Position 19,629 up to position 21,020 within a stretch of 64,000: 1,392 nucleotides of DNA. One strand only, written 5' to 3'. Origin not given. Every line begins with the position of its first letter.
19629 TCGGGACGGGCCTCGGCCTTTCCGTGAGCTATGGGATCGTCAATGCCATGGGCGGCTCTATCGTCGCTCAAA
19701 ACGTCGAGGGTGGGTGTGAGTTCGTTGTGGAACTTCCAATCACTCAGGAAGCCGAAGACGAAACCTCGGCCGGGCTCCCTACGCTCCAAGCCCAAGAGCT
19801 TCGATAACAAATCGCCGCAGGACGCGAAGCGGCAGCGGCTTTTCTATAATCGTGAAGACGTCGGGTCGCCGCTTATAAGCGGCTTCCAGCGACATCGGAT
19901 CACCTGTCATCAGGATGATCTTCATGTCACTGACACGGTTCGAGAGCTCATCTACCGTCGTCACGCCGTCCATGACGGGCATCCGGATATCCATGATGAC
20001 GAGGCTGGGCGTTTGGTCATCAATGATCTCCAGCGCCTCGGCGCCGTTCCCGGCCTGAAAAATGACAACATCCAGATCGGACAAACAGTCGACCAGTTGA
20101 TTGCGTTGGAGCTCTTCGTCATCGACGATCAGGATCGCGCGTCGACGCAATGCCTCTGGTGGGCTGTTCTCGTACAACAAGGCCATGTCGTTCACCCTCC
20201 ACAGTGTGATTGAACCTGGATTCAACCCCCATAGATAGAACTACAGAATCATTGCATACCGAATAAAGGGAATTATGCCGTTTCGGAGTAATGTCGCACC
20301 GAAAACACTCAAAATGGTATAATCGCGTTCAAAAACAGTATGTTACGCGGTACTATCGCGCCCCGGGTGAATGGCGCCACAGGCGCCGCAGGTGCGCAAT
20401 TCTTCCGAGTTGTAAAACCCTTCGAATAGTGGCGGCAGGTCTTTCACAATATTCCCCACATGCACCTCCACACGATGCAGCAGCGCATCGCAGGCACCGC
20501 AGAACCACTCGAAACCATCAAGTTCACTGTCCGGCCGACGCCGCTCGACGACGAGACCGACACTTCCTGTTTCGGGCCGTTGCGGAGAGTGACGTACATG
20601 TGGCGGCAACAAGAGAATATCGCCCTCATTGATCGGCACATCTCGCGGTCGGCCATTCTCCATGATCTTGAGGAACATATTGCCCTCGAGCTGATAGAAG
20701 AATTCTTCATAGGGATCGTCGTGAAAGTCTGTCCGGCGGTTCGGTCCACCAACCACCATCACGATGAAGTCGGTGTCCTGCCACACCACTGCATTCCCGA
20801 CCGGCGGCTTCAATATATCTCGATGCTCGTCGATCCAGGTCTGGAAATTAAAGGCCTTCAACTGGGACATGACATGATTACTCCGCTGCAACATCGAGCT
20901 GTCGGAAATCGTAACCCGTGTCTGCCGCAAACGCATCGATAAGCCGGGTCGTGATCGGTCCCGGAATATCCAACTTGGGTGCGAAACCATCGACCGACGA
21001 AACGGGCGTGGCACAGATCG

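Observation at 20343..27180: Unusual cluster coupling 3-hydroxyanthranilate dioxygenase to a class IV aminotransferase, RidA, two hydrolases, a cupin and a benzoate-type aryl-CoA ligase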

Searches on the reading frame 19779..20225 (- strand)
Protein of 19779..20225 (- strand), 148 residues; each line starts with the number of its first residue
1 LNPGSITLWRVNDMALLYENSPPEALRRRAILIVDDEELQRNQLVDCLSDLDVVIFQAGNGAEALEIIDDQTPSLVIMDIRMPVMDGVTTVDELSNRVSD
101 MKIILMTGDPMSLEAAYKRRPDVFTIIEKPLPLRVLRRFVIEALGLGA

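Call 7: search_protein_families(library=pfam, proteins=[window:19779-20225:-])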
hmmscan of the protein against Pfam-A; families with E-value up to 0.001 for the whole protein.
window:19779-20225:- (148 aa): 1 family
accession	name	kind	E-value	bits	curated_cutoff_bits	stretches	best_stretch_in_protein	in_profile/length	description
PF00072.30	Response_reg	-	2.2e-21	76.5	30.2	1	31-137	1-107/111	Response regulator receiver domain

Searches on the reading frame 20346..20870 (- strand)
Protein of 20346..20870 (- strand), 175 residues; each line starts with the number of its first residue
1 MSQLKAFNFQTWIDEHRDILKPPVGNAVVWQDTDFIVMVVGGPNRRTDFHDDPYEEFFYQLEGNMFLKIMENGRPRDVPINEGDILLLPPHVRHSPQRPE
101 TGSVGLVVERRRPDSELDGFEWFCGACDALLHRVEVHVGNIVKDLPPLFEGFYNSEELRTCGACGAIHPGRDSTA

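Call 4: search_protein_families(library=pfam, proteins=[window:20346-20870:-])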
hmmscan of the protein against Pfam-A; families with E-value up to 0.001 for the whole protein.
seq(175 aa): 3 families
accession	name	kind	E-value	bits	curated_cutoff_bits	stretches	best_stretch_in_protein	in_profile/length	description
PF06052.18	3-HAO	-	3.1e-53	179.9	25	1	1-153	1-151/151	3-hydroxyanthranilic acid dioxygenase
PF07883.17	Cupin_2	-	9.7e-07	28.9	27.2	1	43-101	7-61/70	Cupin domain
PF02311.25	AraC_binding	-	0.00058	20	21.1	1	41-95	10-60/135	AraC-like ligand binding domain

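Call 5: search_protein_families(library=ncbifam, proteins=[window:20346-20870:-])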
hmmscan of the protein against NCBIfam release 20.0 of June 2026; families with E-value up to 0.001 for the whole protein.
seq(175 aa): 2 families
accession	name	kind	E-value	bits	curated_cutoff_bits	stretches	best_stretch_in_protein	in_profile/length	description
NF009763.0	PRK13264.1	equivalog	8.5e-82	273.4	220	1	2-173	3-173/178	3-hydroxyanthranilate 3,4-dioxygenase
TIGR03037.1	anthran_nbaC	equivalog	4.6e-77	257.5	145.95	1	7-165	1-158/159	3-hydroxyanthranilate 3,4-dioxygenase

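Call 38: find_homologous_proteins(query=window:20346-20870:-, max_evalue=1e-20)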
Query seq(175 aa) (175 aa): 7988 proteins with E <= 1e-20 among 8000 candidates; the best 120 are listed.
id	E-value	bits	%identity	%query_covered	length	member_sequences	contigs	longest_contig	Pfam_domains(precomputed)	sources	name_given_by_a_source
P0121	1.3e-105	369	88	99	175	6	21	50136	PF07883.18,PF06052.19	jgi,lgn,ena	jgi:3-hydroxyanthranilate 3,4-dioxygenase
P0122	4.1e-102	358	84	100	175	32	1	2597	PF07883.18,PF06052.19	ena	-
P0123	4.2e-102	358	83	100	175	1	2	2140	PF07883.18,PF06052.19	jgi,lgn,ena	-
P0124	6.5e-102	357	85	100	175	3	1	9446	PF07883.18,PF06052.19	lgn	-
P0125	5.8e-101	354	84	100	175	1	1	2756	PF06052.19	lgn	-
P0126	2.1e-100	352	84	100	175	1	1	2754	PF07883.18,PF06052.19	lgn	-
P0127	2.7e-97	342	80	100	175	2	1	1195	PF07883.18,PF06052.19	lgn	-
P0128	1.4e-94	333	80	98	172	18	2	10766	PF07883.18,PF06052.19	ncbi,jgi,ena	jgi:3-hydroxyanthranilate 3,4-dioxygenase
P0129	7.1e-94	331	78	98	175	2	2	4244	PF07883.18,PF06052.19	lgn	-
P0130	1.8e-92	326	76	99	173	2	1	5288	PF07883.18,PF06052.19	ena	-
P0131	4.4e-92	325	77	99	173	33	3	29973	PF07883.18,PF06052.19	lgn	-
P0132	1.3e-91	323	75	98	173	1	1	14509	PF07883.18,PF06052.19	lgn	-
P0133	2.3e-88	313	72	99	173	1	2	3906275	PF07883.18,PF06052.19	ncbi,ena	-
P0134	2.4e-88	313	74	98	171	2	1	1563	PF07883.18,PF06052.19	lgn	-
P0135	2.7e-88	313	73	99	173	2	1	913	PF07883.18,PF06052.19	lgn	-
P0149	2.5e-84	300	71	96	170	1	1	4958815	PF07883.18,PF06052.19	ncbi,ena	-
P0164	1.4e-82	294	71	96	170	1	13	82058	PF07883.18,PF06052.19,PF02311.26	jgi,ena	jgi:3-hydroxyanthranilate 3,4-dioxygenase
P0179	1.2e-81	291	71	96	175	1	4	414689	PF07883.18,PF06052.19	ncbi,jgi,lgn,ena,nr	ncbi:MAG TPA: 3-hydroxyanthranilate 3,4-dioxygenase [Stellaceae bacterium]|nr:3-hydroxyanthranilate 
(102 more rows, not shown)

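Call 39: find_encoding_contigs(protein=P0133, flank=8000, max_places=1)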
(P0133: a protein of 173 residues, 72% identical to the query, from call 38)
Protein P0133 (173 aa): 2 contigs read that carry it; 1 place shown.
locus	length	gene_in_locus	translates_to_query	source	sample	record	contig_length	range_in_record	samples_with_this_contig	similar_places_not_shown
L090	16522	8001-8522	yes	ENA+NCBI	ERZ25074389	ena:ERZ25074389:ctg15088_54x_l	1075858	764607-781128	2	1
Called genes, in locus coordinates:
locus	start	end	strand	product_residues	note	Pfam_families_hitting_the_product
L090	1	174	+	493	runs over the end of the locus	PF12801:Fer4_5 (weak), PF12838:Fer4_7 (faint), PF13534:Fer4_17 (faint), PF13183:Fer4_8 (faint), PF13746:Fer4_18, PF11614:FixG_C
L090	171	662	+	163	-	PF05751:FixH, PF13115:YtkA (weak)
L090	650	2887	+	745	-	PF00403:HMA, PF00122:E1-E2_ATPase, PF00702:Hydrolase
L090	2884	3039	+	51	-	PF03597:FixS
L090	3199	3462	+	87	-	-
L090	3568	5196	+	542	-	PF00501:AMP-binding, PF13193:AMP-binding_C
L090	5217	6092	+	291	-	PF02129:Peptidase_S15, PF01738:DLH (faint), PF12146:Hydrolase_4, PF20434:BD-FAE (faint), PF00561:Abhydrolase_1, PF12697:Abhydrolase_6, PF00326:Peptidase_S9 (weak), PF08840:BAAT_C (weak)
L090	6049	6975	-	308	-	PF00892:EamA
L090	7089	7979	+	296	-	PF01063:Aminotran_4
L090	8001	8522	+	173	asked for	PF06052:3-HAO, PF07883:Cupin_2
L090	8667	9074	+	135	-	PF00072:Response_reg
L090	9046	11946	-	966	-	PF00989:PAS, PF08448:PAS_4, PF13426:PAS_9, PF08447:PAS_3, PF08448:PAS_4, PF13426:PAS_9, PF08447:PAS_3, PF13426:PAS_9, +11 more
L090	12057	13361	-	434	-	PF00384:Molybdopterin, PF01568:Molydop_binding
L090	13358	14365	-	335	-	PF18364:Molybdopterin_N, PF00384:Molybdopterin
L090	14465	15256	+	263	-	PF00106:adh_short, PF08659:KR, PF13561:adh_short_C2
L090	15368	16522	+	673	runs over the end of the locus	PF05378:Hydant_A_N, PF01968:Hydantoinase_A, PF19278:Hydant_A_C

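Call 40: find_encoding_contigs(protein=P0131, flank=8000, max_places=1)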
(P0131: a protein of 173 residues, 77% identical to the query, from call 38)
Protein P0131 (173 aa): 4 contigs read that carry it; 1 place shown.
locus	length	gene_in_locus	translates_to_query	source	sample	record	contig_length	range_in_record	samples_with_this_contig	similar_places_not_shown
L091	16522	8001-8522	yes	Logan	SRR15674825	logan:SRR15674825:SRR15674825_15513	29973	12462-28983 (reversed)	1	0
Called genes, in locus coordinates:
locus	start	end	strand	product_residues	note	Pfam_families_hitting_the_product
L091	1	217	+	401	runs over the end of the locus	?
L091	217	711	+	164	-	PF05751:FixH, PF13115:YtkA (weak)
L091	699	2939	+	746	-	PF00403:HMA, PF00122:E1-E2_ATPase, PF00702:Hydrolase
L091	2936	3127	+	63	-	PF03597:FixS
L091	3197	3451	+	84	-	-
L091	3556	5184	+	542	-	PF00501:AMP-binding, PF13193:AMP-binding_C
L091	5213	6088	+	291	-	PF02129:Peptidase_S15, PF01738:DLH (weak), PF12146:Hydrolase_4, PF20434:BD-FAE (faint), PF00561:Abhydrolase_1, PF12697:Abhydrolase_6, PF00326:Peptidase_S9 (weak), PF08840:BAAT_C (weak)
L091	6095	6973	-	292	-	PF00892:EamA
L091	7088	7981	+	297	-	PF01063:Aminotran_4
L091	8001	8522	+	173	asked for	PF06052:3-HAO, PF07883:Cupin_2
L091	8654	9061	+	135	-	PF00072:Response_reg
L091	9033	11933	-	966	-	PF00989:PAS, PF13426:PAS_9, PF08447:PAS_3, PF08448:PAS_4, PF13426:PAS_9, PF00989:PAS, PF08447:PAS_3, PF13426:PAS_9, +11 more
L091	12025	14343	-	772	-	PF18364:Molybdopterin_N, PF00384:Molybdopterin, PF01568:Molydop_binding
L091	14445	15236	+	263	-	PF00106:adh_short, PF08659:KR, PF13561:adh_short_C2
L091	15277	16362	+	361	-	PF02615:Ldh_2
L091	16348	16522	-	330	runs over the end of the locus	PF01408:GFO_IDH_MocA, PF02894:GFO_IDH_MocA_C, PF22725:GFO_IDH_MocA_C3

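Call 41: find_encoding_contigs(protein=P0149, flank=8000, max_places=1)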
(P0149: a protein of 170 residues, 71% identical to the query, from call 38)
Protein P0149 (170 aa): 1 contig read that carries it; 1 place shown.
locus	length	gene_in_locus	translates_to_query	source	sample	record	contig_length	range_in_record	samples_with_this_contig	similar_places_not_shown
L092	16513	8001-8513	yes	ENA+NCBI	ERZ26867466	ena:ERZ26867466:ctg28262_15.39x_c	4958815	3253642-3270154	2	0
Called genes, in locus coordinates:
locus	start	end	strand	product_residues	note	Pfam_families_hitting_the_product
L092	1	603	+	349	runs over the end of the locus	-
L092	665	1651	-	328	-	PF03401:TctC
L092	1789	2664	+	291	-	-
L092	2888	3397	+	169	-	PF00072:Response_reg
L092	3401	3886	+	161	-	-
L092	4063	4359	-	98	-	-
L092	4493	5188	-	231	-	PF06707:DUF1194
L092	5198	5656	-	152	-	-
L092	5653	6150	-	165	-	PF01047:MarR, PF01978:TrmB (weak), PF12802:MarR_2, PF13412:HTH_24 (weak), PF09339:HTH_IclR, PF22166:WHD_ArnR1 (weak)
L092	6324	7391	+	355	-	PF00296:Bac_luciferase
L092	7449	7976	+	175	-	PF01613:Flavin_Reduct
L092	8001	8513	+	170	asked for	PF06052:3-HAO, PF07883:Cupin_2 (weak)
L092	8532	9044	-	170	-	PF01243:PNPOx_N, PF12900:Pyridox_ox_2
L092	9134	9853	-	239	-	PF00005:ABC_tran, PF13304:AAA_21 (faint)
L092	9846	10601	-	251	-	PF00005:ABC_tran, PF13304:AAA_21 (faint), PF12399:BCA_ABC_TP_C (weak)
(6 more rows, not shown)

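Call 79: find_encoding_contigs(protein=P0179, flank=8000, max_places=1)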
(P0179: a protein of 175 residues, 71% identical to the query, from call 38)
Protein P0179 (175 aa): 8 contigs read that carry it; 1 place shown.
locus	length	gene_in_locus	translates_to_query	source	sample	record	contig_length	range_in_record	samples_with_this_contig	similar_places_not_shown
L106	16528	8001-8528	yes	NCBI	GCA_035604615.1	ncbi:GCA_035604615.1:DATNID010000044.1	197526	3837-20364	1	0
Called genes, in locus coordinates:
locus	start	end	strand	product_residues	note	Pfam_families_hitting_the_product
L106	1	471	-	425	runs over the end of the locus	PF05977:MFS_3, PF07690:MFS_1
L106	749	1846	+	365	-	PF13416:SBP_bac_8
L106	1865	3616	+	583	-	PF00528:BPD_transp_1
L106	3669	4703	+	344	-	PF00355:Rieske, PF19112:VanA_C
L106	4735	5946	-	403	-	-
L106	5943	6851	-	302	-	PF00126:HTH_1, PF03466:LysR_substrate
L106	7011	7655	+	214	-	PF00701:DHDPS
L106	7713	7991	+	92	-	-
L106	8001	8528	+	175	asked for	PF06052:3-HAO, PF07883:Cupin_2 (weak)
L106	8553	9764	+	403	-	PF08028:Acyl-CoA_dh_2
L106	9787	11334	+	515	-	-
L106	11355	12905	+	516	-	PF00496:SBP_bac_5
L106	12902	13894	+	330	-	PF19300:BPD_transp_1_N, PF00528:BPD_transp_1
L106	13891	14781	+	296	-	PF12911:OppC_N, PF00528:BPD_transp_1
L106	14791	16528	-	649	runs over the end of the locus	PF00009:GTP_EFTU, PF03144:GTP_EFTU_D2, PF25461:Beta-barrel_SelB, PF09106:WHD_2nd_SelB, PF21214:WHD_2nd_SelB_bact, PF09107:WHD_3rd_SelB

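Call 80: find_encoding_contigs(protein=P0164, flank=8000, max_places=1)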
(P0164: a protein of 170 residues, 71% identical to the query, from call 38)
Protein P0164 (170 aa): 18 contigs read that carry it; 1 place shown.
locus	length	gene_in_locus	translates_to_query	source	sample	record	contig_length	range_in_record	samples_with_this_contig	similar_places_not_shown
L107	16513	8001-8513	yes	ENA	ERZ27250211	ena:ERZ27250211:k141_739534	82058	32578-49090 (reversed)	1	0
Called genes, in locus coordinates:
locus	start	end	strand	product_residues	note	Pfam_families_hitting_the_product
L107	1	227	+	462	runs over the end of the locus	PF05193:Peptidase_M16_C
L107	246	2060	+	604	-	PF02518:HATPase_c (weak), PF13589:HATPase_c_3, PF01119:DNA_mis_repair, PF08676:MutL_C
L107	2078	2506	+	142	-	PF02566:OsmC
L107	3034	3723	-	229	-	PF06707:DUF1194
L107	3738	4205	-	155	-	-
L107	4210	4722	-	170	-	PF01978:TrmB, PF01047:MarR, PF09339:HTH_IclR, PF12802:MarR_2, PF13412:HTH_24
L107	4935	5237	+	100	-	PF00296:Bac_luciferase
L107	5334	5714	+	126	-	PF00296:Bac_luciferase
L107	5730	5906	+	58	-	-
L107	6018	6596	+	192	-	PF01613:Flavin_Reduct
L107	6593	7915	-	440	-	-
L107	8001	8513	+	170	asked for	PF06052:3-HAO, PF02311:AraC_binding (weak), PF07883:Cupin_2 (weak)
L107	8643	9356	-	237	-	PF00005:ABC_tran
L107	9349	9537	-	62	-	PF12399:BCA_ABC_TP_C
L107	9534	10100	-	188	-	PF00005:ABC_tran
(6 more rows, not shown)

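Call 89: search_solved_structures(query=window:20346-20870:-, max_evalue=1e-10, show_alignments=1)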
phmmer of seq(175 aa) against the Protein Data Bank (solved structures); distinct sequences matched with E-value up to 1e-10: 15.
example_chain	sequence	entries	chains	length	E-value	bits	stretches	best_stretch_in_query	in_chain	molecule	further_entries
1yfu_A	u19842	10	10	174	4.1e-77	261.3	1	6-171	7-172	3-hydroxyanthranilate-3,4-dioxygenase | 3-hydroxyanthranilate 3,4-dioxygenase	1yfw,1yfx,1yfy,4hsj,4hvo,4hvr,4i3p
6vi5_A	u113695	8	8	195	6.1e-77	260.7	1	6-171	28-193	3-hydroxyanthranilate 3,4-dioxygenase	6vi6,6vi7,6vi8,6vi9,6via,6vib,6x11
4wzc_A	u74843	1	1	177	2.1e-76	259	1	6-171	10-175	3-hydroxyanthranilate 3,4-dioxygenase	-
4hsl_A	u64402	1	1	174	2.5e-76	258.7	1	6-171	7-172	3-hydroxyanthranilate 3,4-dioxygenase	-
6bvr_A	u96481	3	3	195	2.9e-76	258.5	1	6-171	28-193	3-hydroxyanthranilate 3,4-dioxygenase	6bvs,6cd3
6d60_A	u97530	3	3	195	6.9e-76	257.3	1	6-171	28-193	3-hydroxyanthranilate 3,4-dioxygenase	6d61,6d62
6bvp_A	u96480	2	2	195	7.3e-76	257.2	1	6-171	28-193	3-hydroxyanthranilate 3,4-dioxygenase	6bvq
5v28_A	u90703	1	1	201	7.4e-76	257.2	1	6-171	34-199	3-hydroxyanthranilate 3,4-dioxygenase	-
5v27_A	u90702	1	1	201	1.1e-75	256.6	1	6-171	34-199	3-hydroxyanthranilate 3,4-dioxygenase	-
5v26_A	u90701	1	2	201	1.2e-75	256.5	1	6-171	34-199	3-hydroxyanthranilate 3,4-dioxygenase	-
4hvq_A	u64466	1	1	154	9e-69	234.1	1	6-153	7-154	3-hydroxyanthranilate 3,4-dioxygenase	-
3fe5_A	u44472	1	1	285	1.7e-37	132.1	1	9-160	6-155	3-hydroxyanthranilate 3,4-dioxygenase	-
5tk5_A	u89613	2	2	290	9.2e-37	129.7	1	7-160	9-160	3-hydroxyanthranilate 3,4-dioxygenase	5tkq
2qnk_A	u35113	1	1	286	1.1e-36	129.5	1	8-160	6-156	3-hydroxyanthranilate 3,4-dioxygenase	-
1zvf_A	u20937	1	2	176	3.6e-35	124.5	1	6-170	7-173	3-hydroxyanthranilate 3,4-dioxygenase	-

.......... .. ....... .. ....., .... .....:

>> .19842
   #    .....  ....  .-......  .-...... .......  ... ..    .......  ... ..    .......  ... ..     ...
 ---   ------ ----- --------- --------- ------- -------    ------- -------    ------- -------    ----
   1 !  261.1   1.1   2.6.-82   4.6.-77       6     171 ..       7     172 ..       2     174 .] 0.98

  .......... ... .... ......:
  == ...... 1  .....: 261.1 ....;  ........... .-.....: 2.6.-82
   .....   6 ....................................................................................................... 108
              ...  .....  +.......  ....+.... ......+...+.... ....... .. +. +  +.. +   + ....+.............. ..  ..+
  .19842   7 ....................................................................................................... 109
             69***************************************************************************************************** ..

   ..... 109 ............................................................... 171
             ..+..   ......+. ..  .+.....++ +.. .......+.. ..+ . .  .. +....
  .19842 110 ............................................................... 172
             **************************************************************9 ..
